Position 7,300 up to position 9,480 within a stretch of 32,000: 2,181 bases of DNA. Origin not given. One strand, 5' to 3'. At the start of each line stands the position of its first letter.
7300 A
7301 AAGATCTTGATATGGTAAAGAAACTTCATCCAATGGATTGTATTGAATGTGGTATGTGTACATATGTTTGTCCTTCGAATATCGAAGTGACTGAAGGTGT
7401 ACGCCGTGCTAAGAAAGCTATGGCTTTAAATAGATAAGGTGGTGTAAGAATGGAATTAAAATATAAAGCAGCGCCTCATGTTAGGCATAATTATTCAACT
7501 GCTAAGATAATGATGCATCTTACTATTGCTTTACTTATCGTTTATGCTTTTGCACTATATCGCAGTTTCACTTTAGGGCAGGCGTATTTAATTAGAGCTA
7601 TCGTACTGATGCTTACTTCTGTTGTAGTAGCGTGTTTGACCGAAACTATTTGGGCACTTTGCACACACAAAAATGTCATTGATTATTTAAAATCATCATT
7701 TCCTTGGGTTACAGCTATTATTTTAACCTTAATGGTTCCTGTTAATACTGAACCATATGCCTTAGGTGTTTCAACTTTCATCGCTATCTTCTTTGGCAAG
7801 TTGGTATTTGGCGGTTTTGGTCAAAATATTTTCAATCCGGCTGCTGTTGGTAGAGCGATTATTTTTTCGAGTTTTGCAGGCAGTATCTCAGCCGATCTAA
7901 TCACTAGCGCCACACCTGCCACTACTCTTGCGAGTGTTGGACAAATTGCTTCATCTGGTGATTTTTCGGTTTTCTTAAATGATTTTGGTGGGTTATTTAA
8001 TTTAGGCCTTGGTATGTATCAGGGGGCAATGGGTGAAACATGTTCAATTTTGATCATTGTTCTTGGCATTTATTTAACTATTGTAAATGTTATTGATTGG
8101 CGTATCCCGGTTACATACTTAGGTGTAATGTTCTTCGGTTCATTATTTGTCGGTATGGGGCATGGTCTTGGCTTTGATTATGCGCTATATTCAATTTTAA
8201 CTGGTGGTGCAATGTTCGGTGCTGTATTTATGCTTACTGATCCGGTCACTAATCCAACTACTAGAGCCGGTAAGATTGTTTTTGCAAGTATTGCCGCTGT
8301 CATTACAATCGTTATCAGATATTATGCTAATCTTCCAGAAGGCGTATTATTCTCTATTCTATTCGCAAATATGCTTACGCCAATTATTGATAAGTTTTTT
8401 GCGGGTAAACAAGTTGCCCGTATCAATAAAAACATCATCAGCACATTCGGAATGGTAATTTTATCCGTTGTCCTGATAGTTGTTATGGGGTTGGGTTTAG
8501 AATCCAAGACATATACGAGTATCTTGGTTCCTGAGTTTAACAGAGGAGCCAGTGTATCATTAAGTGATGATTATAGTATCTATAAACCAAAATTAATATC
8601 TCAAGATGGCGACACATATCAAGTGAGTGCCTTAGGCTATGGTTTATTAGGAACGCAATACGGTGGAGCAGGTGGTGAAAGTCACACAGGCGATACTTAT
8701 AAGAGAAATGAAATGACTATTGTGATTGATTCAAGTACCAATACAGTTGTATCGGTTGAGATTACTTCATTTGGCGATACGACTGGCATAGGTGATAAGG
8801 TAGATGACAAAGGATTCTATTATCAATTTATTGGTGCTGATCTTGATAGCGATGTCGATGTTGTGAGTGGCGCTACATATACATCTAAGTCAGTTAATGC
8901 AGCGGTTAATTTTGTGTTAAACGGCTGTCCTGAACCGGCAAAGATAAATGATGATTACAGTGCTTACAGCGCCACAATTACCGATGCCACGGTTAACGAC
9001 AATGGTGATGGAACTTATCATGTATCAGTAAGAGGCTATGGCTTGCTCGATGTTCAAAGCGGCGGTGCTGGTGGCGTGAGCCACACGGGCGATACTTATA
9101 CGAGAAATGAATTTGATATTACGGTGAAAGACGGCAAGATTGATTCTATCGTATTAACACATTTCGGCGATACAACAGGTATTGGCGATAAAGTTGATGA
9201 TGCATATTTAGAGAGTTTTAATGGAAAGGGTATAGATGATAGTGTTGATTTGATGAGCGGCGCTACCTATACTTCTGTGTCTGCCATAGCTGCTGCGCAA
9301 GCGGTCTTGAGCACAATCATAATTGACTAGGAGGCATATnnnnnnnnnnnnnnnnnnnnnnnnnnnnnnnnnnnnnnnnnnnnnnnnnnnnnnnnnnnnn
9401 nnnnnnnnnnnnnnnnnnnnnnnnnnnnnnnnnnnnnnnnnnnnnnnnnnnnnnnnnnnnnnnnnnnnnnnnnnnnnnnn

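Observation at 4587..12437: Atypical Rnf locus: NADH side intact, ferredoxin side missing, extra outside flavin sites. Candidate Rnf variant for extracytoplasmic electron transfer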

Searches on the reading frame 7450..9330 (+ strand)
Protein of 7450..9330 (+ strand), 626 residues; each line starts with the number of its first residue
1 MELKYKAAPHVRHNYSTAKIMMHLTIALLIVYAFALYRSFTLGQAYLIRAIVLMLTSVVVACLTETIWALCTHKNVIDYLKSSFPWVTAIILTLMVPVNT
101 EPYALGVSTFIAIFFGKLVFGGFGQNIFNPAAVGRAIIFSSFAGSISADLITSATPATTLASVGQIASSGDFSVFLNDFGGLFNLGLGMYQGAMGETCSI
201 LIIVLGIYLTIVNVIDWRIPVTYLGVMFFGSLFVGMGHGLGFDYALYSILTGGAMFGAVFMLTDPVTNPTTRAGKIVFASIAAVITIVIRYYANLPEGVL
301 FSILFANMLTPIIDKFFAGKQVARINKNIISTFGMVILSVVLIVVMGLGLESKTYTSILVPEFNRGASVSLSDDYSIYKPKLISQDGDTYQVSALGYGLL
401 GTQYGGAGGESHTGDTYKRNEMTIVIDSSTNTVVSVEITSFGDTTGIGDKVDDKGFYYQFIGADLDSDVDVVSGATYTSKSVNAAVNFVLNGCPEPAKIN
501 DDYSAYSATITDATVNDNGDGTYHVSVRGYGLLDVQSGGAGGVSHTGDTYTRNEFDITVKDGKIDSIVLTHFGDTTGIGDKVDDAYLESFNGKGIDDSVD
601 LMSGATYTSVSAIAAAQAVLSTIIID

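Call 3: search_protein_families(library=pfam, proteins=[window:7450-9330:+], max_evalue=0.01)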
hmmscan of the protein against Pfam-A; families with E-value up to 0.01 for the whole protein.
window:7450-9330:+ (626 aa): 2 families
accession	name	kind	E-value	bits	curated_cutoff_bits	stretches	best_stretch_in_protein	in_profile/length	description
PF03116.20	NQR2_RnfD_RnfE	-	2.9e-74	250.5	27.7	1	6-321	3-294/296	NQR2, RnfD, RnfE family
PF04205.19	FMN_bind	-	2.1e-20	73.5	22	2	422-490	8-76/77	FMN-binding domain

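Call 4: search_protein_families(library=ncbifam, proteins=[window:7450-9330:+], max_evalue=0.01)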
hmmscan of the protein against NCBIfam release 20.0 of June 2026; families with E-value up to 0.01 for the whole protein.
window:7450-9330:+ (626 aa): 12 families
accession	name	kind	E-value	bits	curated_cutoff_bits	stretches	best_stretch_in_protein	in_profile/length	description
TIGR01946.1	rnfD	subfamily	3.9e-55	187.5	207.05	2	149-319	160-322/327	RnfABCDGE type electron transport complex subunit D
NF003756.0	PRK05349.1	equivalog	5.6e-42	144.1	414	1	29-327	103-402/406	NADH:ubiquinone reductase (Na(+)-transporting) subunit B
NF002011.0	PRK00816.1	equivalog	1.1e-38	133.2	415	2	192-318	217-343/352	electron transport complex subunit RsxD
TIGR01937.1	nqrB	equivalog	1.7e-32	112.8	349.9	1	27-321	95-409/413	NADH:ubiquinone reductase (Na(+)-transporting) subunit B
NF041838.1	rnfD_Methano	equivalog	3.1e-27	95.7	400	1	5-315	5-278/285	Rnf electron transport complex subunit RnfD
NF002181.0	PRK01024.1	equivalog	3.6e-25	88.7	792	2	183-320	347-497/503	Na(+)-transporting NADH-quinone reductase subunit B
NF045876.1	RnfG_DVU2794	exception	5.9e-12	45.5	205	2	424-487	102-173/190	RnfABCDGE type electron transport complex subunit G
TIGR01947.1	rnfG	subfamily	7.1e-06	26.2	102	1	424-490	102-182/187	RnfABCDGE type electron transport complex subunit G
NF003747.0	PRK05346.1-2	equivalog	3.6e-05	23.1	336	0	468-490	217-239/260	Na(+)-translocating NADH-quinone reductase subunit C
NF041840.1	rnfG_Methano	equivalog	0.00039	20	230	1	421-488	104-179/189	Rnf electron transport complex subunit RnfG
TIGR01938.1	nqrC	equivalog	0.0023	17.6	144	0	466-491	218-243/251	NADH:ubiquinone reductase (Na(+)-transporting) subunit C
NF003746.0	PRK05346.1-1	equivalog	0.0064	15.6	337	0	424-465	158-199/264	Na(+)-translocating NADH-quinone reductase subunit C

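Call 14: find_homologous_proteins(query=window:7450-9330:+, max_evalue=1e-10)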
Query window:7450-9330:+ (626 aa): 1753 proteins with E <= 1e-10 among 8000 candidates; the best 120 are listed.
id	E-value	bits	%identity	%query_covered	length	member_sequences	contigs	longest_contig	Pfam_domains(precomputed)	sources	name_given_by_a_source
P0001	0.0e+0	1355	100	100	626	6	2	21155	PF04205.20,PF03116.21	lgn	-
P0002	3.4e-282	955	71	99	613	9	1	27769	PF04205.20,PF03116.21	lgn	-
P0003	2.1e-215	735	58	99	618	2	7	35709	PF04205.20,PF03116.21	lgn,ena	-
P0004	9.5e-215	733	58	97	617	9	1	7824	PF04205.20,PF03116.21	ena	-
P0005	1.5e-213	729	58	98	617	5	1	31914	PF04205.20,PF03116.21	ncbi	-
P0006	1.6e-213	729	58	99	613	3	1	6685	PF04205.20,PF03116.21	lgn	-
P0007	1.9e-213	728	58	97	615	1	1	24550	PF04205.20,PF03116.21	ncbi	-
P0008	1.6e-212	725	57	98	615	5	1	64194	PF04205.20,PF03116.21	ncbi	-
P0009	1.1e-209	716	56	98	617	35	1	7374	PF28316.1,PF04205.20,PF03116.21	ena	-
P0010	1.3e-208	713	57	97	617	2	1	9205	PF04205.20,PF03116.21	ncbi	-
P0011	2.0e-203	695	56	98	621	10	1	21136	PF04205.20,PF03116.21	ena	-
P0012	2.6e-201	688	56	97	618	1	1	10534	PF04205.20,PF03116.21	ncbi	-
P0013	4.6e-195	668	53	98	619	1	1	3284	PF04205.20,PF03116.21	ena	-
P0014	7.1e-193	661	63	77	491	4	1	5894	PF04205.20,PF03116.21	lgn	-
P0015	6.2e-181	621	60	78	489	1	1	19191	PF04205.20,PF03116.21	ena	-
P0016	1.7e-173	597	50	98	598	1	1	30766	PF04205.20,PF03116.21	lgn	-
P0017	5.1e-171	588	50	98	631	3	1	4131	PF04205.20,PF03116.21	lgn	-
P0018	1.6e-169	583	48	98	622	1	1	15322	PF04205.20,PF03116.21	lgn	-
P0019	2.2e-167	576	46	100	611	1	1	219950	PF04205.20,PF03116.21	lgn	-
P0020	3.7e-164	566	49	99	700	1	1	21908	PF04205.20,PF03116.21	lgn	-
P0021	4.2e-163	562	49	99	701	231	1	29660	PF04205.20,PF03116.21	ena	-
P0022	2.1e-161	557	46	99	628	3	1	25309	PF04205.20,PF03116.21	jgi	jgi:electron transport complex protein RnfD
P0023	1.5e-157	544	47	100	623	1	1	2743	PF04205.20,PF03116.21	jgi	-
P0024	2.7e-156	540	47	99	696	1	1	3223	PF04205.20,PF03116.21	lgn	-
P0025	5.4e-156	539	45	99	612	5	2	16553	PF04205.20,PF03116.21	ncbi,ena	-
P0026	8.8e-155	535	47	99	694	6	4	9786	PF04205.20,PF03116.21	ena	-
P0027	6.5e-153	529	47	99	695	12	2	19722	PF04205.20,PF03116.21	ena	-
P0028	1.8e-149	517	44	99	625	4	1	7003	PF04205.20,PF03116.21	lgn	-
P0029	2.6e-149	517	42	99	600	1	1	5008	PF04205.20,PF03116.21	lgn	-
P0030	9.9e-149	515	53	79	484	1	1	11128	PF04205.20,PF03116.21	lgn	-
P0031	9.8e-147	508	51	77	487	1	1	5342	PF04205.20,PF03116.21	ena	-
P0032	3.0e-143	497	50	78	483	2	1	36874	PF04205.20,PF03116.21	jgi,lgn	-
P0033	1.3e-142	495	46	99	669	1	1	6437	PF04205.20,PF03116.21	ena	-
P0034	5.0e-141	489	51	79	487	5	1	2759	PF04205.20,PF03116.21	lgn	-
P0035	1.4e-140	488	51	79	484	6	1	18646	PF04205.20,PF03116.21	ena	-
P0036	3.3e-139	483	50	79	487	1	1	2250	PF04205.20,PF03116.21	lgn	-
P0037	1.5e-138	481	50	79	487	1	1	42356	PF04205.20,PF03116.21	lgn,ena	-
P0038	2.0e-138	481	50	79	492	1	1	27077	PF04205.20,PF03116.21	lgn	-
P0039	2.0e-136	474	49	78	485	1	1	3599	PF04205.20,PF03116.21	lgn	-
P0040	8.0e-136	472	49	77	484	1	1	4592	PF04205.20,PF03116.21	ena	-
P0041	8.6e-135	469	48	79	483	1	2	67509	PF04205.20,PF03116.21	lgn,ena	-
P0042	2.0e-133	464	48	79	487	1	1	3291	PF04205.20,PF03116.21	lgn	-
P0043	2.0e-132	461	42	99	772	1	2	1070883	PF04205.20,PF03116.21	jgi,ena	-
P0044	2.7e-132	461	49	78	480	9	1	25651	PF04205.20,PF03116.21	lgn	-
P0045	9.5e-131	455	48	77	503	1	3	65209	PF04205.20,PF03116.21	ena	-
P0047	1.9e-129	451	47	78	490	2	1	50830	PF04205.20,PF03116.21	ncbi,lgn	ncbi:MAG: RnfABCDGE type electron transport complex subunit D [Anaerorhabdus sp.]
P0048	1.0e-128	449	47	78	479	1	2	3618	PF04205.20,PF03116.21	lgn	-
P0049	1.1e-128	449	48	78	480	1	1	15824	PF04205.20,PF03116.21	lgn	-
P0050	1.2e-128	448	48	78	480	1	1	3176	PF04205.20,PF03116.21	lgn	-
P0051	1.9e-128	448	47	79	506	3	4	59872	PF04205.20,PF03116.21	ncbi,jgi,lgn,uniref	ncbi:RnfABCDGE type electron transport complex subunit D [Anaerorhabdus sp.]|jgi:Na+-translocating f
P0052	2.0e-127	444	48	78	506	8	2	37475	PF04205.20,PF03116.21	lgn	-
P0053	3.3e-127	444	48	78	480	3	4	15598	PF04205.20,PF03116.21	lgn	-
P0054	7.2e-127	443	42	99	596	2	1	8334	PF04205.20,PF03116.21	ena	-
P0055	1.2e-126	442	48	78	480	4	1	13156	PF04205.20,PF03116.21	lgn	-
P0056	1.5e-126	441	42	98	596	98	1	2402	PF04205.20,PF03116.21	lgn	-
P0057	3.0e-126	440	47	77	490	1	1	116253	PF04205.20,PF03116.21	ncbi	-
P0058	3.4e-126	440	48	78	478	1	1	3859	PF04205.20,PF03116.21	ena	-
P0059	3.4e-126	440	48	78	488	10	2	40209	PF04205.20,PF03116.21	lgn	-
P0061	4.0e-126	440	48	78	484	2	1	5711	PF04205.20,PF03116.21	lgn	-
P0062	6.3e-126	439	47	78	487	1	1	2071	PF04205.20,PF03116.21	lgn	-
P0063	2.5e-125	437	47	78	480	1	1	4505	PF04205.20,PF03116.21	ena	-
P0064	5.7e-125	436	46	77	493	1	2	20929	PF04205.20,PF03116.21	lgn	-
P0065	1.7e-124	435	48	78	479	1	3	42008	PF04205.20,PF03116.21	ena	-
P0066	2.3e-124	434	47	78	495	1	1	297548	PF04205.20,PF03116.21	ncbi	ncbi:MAG: RnfABCDGE type electron transport complex subunit D [Anaerorhabdus sp.]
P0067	4.1e-124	433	47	78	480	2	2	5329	PF04205.20,PF03116.21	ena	-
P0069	5.8e-124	433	46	77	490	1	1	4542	PF04205.20,PF03116.21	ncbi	-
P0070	3.8e-123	430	46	78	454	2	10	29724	PF04205.20,PF03116.21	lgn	-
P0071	1.3e-122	428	47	79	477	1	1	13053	PF04205.20,PF03116.21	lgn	-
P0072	3.9e-122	427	45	77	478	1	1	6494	PF04205.20,PF03116.21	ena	-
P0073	4.2e-122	427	44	79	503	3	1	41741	PF04205.20,PF03116.21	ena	-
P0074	4.9e-122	427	46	77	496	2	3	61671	PF04205.20,PF03116.21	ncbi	-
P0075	6.7e-122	426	56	57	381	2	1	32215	PF03116.21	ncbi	-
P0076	1.1e-121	425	45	78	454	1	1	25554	PF04205.20,PF03116.21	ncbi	-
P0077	1.5e-121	425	46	79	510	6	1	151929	PF04205.20,PF03116.21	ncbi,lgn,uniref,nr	ncbi:RnfABCDGE type electron transport complex subunit D [Anaerorhabdus furcosa]|uniref:FMN-binding 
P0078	1.7e-121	425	47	77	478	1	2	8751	PF04205.20,PF03116.21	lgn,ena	-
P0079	9.9e-121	422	39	99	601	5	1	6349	PF04205.20,PF03116.21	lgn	-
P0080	2.3e-120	421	38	99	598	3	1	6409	PF04205.20,PF03116.21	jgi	jgi:Na+-translocating ferredoxin:NAD+ oxidoreductase RnfD subunit/uncharacterized protein with FMN-b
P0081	8.0e-120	419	41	99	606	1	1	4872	PF04205.20,PF03116.21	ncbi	-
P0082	1.7e-119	418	45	78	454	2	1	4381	PF04205.20,PF03116.21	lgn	-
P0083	2.1e-118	415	45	79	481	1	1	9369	PF04205.20,PF03116.21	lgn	-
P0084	2.6e-118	414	46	78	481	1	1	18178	PF04205.20,PF03116.21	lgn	-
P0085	7.2e-118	413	46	78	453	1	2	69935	PF04205.20,PF03116.21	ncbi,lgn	-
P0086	1.3e-117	412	44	77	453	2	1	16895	PF04205.20,PF03116.21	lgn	-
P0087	2.0e-117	411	45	78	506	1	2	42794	PF04205.20,PF03116.21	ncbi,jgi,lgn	-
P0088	3.1e-117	411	45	78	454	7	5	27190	PF04205.20,PF03116.21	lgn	-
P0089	3.4e-117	411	47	78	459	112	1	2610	PF04205.20,PF03116.21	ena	-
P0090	4.8e-117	410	45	78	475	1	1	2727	PF04205.20,PF03116.21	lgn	-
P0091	5.1e-117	410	48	78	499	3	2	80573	PF04205.20,PF03116.21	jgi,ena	-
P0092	5.7e-117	410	43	79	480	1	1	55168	PF04205.20,PF03116.21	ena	-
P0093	8.3e-117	409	44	77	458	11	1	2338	PF04205.20,PF03116.21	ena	-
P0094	1.4e-116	409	44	99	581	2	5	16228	PF04205.20,PF03116.21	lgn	-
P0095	2.1e-116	408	44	79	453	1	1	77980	PF04205.20,PF03116.21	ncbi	-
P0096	2.2e-116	408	46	78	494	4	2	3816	PF04205.20,PF03116.21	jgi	jgi:electron transport complex protein RnfD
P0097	2.2e-116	408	45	79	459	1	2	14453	PF04205.20,PF03116.21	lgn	-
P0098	2.7e-116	408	47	78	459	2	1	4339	PF04205.20,PF03116.21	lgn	-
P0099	8.5e-116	406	56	57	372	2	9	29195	PF03116.21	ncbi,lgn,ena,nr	ncbi:MAG: RnfABCDGE type electron transport complex subunit D [Erysipelotrichaceae bacterium]|nr:Rnf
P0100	1.9e-115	405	44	79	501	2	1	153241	PF04205.20,PF03116.21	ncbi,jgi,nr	ncbi:MAG: RnfABCDGE type electron transport complex subunit D [Erysipelotrichaceae bacterium]|jgi:Rn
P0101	2.0e-115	405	45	78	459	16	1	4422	PF04205.20,PF03116.21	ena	-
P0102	2.1e-115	405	46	77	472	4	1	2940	PF04205.20,PF03116.21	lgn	-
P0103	3.2e-115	404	37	100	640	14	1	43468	PF04205.20,PF03116.21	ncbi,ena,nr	ncbi:MAG: RnfABCDGE type electron transport complex subunit D [Solobacterium sp.]|nr:RnfABCDGE type 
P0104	9.8e-115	402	45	78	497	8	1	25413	PF04205.20,PF03116.21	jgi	-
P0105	5.0e-114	400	40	98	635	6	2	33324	PF04205.20,PF03116.21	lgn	-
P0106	6.1e-114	400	45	78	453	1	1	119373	PF04205.20,PF03116.21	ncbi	-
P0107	6.1e-114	400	45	79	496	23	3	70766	PF04205.20,PF03116.21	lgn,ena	-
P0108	1.1e-113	399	40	99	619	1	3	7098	PF04205.20,PF03116.21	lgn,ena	-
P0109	1.1e-113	399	43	78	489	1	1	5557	PF04205.20,PF03116.21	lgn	-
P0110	1.6e-113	398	43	78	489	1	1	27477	PF04205.20,PF03116.21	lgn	-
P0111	1.6e-113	398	45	78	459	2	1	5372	PF04205.20,PF03116.21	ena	-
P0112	1.8e-113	398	52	57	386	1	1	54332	PF03116.21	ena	-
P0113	2.3e-113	398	42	99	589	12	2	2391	PF04205.20,PF03116.21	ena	-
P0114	6.7e-113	396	45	78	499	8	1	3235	PF04205.20,PF03116.21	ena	-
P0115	9.3e-113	396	43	78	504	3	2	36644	PF04205.20,PF03116.21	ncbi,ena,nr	ncbi:MAG: RnfABCDGE type electron transport complex subunit D [Solobacterium sp.]|nr:RnfABCDGE type 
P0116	9.6e-113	396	44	78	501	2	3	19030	PF04205.20,PF03116.21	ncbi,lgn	-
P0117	1.0e-112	396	45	79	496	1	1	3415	PF04205.20,PF03116.21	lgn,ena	-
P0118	1.5e-112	395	39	99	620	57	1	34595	PF04205.20,PF03116.21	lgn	-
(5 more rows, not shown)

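Call 15: find_encoding_contigs(protein=window:7450-9330:+, flank=10000, max_places=4)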
Protein window:7450-9330:+ (626 aa): 24 contigs read that carry it; 4 places shown.
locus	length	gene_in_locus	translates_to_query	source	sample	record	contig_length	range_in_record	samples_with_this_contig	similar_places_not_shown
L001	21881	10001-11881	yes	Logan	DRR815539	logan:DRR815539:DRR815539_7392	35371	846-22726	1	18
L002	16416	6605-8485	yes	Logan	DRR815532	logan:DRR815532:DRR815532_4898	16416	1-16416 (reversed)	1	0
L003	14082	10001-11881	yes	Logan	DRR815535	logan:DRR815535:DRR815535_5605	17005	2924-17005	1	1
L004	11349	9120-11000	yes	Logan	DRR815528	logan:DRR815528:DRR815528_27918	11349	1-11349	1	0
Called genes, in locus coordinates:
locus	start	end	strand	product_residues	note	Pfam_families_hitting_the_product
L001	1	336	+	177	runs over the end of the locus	PF03352:Adenine_glyco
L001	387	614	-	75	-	PF01106:NifU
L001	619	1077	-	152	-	PF02681:DUF212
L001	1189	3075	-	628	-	PF00664:ABC_membrane, PF00005:ABC_tran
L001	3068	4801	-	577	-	PF00664:ABC_membrane, PF00005:ABC_tran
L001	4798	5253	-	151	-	PF13412:HTH_24 (faint), PF22381:Staph_reg_Sar_Rot (weak), PF01047:MarR, PF01325:Fe_dep_repress (faint), PF01726:LexA_DNA_bind (weak), PF12802:MarR_2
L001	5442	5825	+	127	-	PF00575:S1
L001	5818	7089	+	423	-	PF00342:PGI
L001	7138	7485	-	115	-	-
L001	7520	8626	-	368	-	PF02424:ApbE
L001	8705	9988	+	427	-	PF13375:RnfC_N, PF01512:Complex1_51K, PF10531:SLBB, PF12838:Fer4_7, PF13183:Fer4_8 (weak), PF13187:Fer4_9 (weak), PF13237:Fer4_10, PF13534:Fer4_17 (weak), +3 more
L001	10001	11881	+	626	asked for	PF03116:NQR2_RnfD_RnfE, PF04205:FMN_bind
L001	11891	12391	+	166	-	PF04205:FMN_bind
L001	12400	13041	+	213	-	PF02508:Rnf-Nqr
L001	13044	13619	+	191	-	PF02508:Rnf-Nqr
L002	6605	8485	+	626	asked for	PF03116:NQR2_RnfD_RnfE, PF04205:FMN_bind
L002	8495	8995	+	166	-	PF04205:FMN_bind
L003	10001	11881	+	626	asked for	PF03116:NQR2_RnfD_RnfE, PF04205:FMN_bind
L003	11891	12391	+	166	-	PF04205:FMN_bind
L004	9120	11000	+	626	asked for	PF03116:NQR2_RnfD_RnfE, PF04205:FMN_bind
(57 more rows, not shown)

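Call 17: find_related_loci(query=window:7450-9330:+, collection=genome_contigs, flank=10000)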
Query window:7450-9330:+ (626 aa) in genome_contigs; peptide patterns used: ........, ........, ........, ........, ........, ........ (x = any residue, [..] = any of these).
94 stretches matched a pattern; 36 encode a relative of the query (tblastn E <= 1e-3); 36 distinct loci.
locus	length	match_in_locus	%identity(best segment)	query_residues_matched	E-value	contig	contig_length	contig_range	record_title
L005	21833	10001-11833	71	1-621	0e+0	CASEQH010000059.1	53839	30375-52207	uncultured Firmicutes bacterium isolate CO.O62.metabat-bins.399 genome assembly, contig: CO.O62.metabat-bins.399.fa_k141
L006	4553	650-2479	71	1-620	0e+0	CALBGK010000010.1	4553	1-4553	MAG TPA_asm: uncultured Erysipelotrichaceae bacterium isolate ERR318676_bin.97_CONCOCT_v1.1_MAG genome assembly, contig:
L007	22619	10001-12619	41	1-623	4e-131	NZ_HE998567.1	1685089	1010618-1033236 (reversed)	Holdemania massiliensis AP2, whole genome shotgun sequence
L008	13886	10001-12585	46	1-621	2e-129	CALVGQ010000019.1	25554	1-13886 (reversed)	MAG: uncultured Erysipelotrichaceae bacterium isolate E09__bin1 genome assembly, contig: E09__k127_4303388, whole genome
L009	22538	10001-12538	40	1-623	1e-128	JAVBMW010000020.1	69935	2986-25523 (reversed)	MAG: Holdemania sp. isolate EPI_MAG_00062 c_000012415517, whole genome shotgun sequence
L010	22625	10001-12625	40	1-623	5e-126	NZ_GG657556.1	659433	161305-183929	Holdemania filiformis DSM 12042 Scfld5, whole genome shotgun sequence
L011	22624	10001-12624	47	1-623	2e-122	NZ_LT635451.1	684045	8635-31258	Holdemania sp. Marseille-P2844 strain Marseille-P2844T, whole genome shotgun sequence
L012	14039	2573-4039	44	5-619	2e-120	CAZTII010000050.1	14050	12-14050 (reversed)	MAG TPA_asm: uncultured Erysipelotrichaceae bacterium isolate SRP192927_co5_267 genome assembly, contig: NODE_6471_lengt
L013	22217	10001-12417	42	1-623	1e-106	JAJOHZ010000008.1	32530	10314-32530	MAG: Erysipelotrichaceae bacterium isolate S1C1392 S1CNODE_146_length_32530_cov_3.033855, whole genome shotgun sequence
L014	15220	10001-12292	54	1-621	7e-105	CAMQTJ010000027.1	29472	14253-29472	MAG TPA_asm: uncultured Holdemania sp. isolate ERR3139989_bin.2_metaWRAP_v1.3_MAG genome assembly, contig: ERZ4740425.18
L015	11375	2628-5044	43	1-623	9e-104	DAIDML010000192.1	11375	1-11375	MAG TPA_asm: Erysipelotrichaceae bacterium isolate clean450 k141_78737, whole genome shotgun sequence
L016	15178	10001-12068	52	1-621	1e-103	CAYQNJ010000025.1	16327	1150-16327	MAG TPA_asm: uncultured Erysipelotrichaceae bacterium isolate SRP192927_co5_667 genome assembly, contig: NODE_5006_lengt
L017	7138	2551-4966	40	1-623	2e-103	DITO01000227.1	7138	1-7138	MAG TPA_asm: Erysipelotrichaceae bacterium UBA6182 UBA6182_contig_152055, whole genome shotgun sequence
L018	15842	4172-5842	38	1-609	2e-98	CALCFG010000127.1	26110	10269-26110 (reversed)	MAG TPA_asm: uncultured Erysipelotrichaceae bacterium isolate ERR318692_bin.85_CONCOCT_v1.1_MAG genome assembly, contig:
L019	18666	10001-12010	39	1-623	3e-96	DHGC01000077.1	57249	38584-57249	MAG TPA_asm: Erysipelotrichaceae bacterium UBA4808 UBA4808_contig_15792, whole genome shotgun sequence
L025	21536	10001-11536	36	6-509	1e-78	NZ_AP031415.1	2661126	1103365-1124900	Massilimicrobiota timonensis strain f30 chromosome, complete genome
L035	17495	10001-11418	35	2-482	8e-46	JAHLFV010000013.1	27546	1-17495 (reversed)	MAG: Candidatus Treponema excrementipullorum isolate Gambia15-2214 G3M40__C21181_L27546, whole genome shotgun sequence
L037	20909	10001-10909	32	6-314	4e-36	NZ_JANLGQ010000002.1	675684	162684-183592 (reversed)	Enterococcus sp. HY326 Scaffold2_1, whole genome shotgun sequence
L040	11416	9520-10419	31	1-315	6e-28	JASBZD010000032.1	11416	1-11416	MAG: Peptoniphilaceae bacterium isolate bin-58 c_000000006178, whole genome shotgun sequence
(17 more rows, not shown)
